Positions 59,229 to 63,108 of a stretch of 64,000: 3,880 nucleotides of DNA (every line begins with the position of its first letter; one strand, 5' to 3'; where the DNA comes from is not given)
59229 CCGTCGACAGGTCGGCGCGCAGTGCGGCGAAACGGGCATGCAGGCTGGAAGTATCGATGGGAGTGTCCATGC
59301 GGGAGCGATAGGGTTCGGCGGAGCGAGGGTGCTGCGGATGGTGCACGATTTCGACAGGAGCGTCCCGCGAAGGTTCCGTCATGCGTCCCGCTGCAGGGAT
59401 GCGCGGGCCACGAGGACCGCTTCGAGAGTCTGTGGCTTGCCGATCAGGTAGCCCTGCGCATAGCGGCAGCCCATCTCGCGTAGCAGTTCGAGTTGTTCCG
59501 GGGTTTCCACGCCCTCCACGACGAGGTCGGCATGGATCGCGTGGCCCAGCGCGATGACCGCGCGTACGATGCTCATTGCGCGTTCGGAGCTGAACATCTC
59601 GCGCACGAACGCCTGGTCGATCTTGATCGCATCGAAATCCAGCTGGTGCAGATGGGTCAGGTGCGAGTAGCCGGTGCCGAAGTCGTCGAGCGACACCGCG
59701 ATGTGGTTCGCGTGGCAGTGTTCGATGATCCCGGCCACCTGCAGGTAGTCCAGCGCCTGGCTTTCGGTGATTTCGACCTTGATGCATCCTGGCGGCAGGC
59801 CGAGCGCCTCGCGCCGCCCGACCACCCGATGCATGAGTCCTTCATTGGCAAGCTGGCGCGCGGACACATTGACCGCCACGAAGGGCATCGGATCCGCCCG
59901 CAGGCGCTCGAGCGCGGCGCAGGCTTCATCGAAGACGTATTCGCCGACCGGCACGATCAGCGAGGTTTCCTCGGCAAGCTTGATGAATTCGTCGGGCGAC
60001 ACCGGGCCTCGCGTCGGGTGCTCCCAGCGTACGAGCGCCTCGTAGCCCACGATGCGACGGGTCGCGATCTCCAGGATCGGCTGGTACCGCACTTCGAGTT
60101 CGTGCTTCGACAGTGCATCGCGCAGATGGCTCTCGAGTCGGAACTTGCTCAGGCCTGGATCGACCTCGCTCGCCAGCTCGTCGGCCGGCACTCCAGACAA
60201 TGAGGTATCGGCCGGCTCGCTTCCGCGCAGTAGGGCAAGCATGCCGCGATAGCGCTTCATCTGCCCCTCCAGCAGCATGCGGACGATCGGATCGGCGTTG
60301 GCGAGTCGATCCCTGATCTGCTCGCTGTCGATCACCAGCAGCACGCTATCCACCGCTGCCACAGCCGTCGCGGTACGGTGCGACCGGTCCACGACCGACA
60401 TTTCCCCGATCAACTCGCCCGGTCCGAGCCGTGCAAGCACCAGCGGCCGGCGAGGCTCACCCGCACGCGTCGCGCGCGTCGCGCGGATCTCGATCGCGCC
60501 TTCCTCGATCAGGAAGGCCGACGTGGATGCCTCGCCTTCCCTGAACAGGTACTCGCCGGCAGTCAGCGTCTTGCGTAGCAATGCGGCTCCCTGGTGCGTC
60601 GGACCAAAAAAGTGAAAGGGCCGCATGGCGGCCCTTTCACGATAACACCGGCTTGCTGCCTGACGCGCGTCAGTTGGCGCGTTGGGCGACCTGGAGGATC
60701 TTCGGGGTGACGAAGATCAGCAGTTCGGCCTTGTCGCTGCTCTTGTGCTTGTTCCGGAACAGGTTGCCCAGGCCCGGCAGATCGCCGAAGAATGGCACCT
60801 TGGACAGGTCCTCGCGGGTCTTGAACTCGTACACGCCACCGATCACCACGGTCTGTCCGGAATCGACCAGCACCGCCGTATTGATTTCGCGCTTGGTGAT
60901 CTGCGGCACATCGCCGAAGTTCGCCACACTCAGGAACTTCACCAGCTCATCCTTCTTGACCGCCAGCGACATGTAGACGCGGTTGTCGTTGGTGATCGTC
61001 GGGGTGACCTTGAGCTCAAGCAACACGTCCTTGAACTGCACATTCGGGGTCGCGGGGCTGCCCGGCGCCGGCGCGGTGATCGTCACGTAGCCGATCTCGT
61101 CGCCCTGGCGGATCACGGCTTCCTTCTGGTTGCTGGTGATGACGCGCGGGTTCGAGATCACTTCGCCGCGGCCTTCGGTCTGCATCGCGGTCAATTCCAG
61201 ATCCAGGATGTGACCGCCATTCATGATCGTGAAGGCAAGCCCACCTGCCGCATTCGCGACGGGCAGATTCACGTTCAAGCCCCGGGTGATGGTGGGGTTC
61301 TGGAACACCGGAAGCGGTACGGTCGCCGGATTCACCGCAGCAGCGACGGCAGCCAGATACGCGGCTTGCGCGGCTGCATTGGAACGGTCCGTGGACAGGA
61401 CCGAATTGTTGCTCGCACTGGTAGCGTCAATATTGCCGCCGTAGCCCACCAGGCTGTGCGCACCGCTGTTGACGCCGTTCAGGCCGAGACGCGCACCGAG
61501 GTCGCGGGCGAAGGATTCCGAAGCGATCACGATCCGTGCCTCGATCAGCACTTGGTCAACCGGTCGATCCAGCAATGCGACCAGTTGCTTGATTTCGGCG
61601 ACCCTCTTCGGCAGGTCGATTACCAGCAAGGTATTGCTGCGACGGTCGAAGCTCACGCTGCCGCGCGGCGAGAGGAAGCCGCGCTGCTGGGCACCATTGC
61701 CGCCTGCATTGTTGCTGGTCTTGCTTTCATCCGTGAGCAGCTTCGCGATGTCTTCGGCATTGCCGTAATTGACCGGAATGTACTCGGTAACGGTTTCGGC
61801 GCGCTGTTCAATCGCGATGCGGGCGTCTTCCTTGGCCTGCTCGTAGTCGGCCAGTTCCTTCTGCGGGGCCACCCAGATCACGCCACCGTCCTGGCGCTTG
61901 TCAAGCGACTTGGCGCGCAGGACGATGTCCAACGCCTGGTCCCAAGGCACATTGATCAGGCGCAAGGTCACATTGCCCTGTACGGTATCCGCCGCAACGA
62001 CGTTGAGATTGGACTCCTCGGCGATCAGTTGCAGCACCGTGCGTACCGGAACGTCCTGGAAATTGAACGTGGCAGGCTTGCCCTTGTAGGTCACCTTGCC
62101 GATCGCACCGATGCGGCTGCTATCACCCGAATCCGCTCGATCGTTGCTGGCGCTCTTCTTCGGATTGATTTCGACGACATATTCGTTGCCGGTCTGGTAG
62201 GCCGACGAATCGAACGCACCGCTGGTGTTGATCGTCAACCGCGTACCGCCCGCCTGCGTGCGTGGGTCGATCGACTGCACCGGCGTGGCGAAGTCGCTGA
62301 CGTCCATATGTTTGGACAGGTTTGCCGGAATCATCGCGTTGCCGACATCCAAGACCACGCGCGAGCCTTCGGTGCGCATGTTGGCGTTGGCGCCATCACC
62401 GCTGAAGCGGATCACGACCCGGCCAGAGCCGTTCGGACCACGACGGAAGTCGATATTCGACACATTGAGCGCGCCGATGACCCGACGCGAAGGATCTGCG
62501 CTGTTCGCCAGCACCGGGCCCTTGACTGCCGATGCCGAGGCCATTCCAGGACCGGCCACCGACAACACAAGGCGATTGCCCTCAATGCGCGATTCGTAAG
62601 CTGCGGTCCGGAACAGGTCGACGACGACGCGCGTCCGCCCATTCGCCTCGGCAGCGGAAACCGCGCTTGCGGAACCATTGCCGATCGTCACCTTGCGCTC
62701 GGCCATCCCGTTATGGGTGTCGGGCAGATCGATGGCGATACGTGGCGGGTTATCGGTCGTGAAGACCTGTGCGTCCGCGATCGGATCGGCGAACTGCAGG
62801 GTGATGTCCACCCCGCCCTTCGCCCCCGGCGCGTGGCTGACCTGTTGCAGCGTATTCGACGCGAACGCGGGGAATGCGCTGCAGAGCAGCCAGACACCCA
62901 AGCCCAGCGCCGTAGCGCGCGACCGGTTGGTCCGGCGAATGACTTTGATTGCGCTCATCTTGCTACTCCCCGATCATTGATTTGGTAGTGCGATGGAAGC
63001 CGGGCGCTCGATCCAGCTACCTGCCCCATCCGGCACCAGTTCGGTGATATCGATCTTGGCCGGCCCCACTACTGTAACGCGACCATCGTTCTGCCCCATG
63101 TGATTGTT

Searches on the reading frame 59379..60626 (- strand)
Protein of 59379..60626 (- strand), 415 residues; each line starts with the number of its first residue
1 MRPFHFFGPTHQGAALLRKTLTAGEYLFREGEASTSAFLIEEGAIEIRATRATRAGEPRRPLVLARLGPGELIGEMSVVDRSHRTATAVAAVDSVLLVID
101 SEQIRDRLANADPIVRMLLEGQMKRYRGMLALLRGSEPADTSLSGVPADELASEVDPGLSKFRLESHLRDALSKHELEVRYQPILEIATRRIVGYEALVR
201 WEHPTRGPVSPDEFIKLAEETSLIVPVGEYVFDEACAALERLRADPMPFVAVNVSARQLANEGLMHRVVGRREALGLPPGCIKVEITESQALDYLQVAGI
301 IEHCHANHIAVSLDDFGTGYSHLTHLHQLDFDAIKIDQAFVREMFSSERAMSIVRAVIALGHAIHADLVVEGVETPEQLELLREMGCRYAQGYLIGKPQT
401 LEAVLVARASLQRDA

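Call 88: search_protein_families(library=pfam, proteins=[window:59379-60626:-], max_evalue=0.00001)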
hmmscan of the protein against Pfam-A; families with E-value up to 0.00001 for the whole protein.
window:59379-60626:- (415 aa): 2 families
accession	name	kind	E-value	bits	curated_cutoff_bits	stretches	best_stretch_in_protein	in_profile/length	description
PF00563.25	EAL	-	1.3e-67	228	31.3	1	167-398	3-236/236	EAL domain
PF00027.35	cNMP_binding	-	3.9e-18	65.6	27.5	1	19-109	2-87/89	Cyclic nucleotide-binding domain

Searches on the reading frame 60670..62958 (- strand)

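Call 88: search_protein_families(library=pfam, proteins=[window:60670-62958:-], max_evalue=0.00001)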
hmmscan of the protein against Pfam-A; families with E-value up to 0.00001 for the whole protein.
window:60670-62958:- (762 aa): 4 families
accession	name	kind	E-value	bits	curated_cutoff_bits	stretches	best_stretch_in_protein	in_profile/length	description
PF00263.26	Secretin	-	9.6e-48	162.4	27.5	1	591-755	1-168/169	Bacterial type II and III secretion system protein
PF11741.13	AMIN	-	1.8e-31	108.6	20.5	2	168-267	1-97/101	AMIN domain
PF03958.22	Secretin_N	-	2.3e-14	53.8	28.2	1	391-469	1-69/69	Bacterial type II/III secretion system short domain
PF07660.19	STN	-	8.5e-09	35.5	28.4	1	319-366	2-52/52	Secretin and TonB N terminus short domain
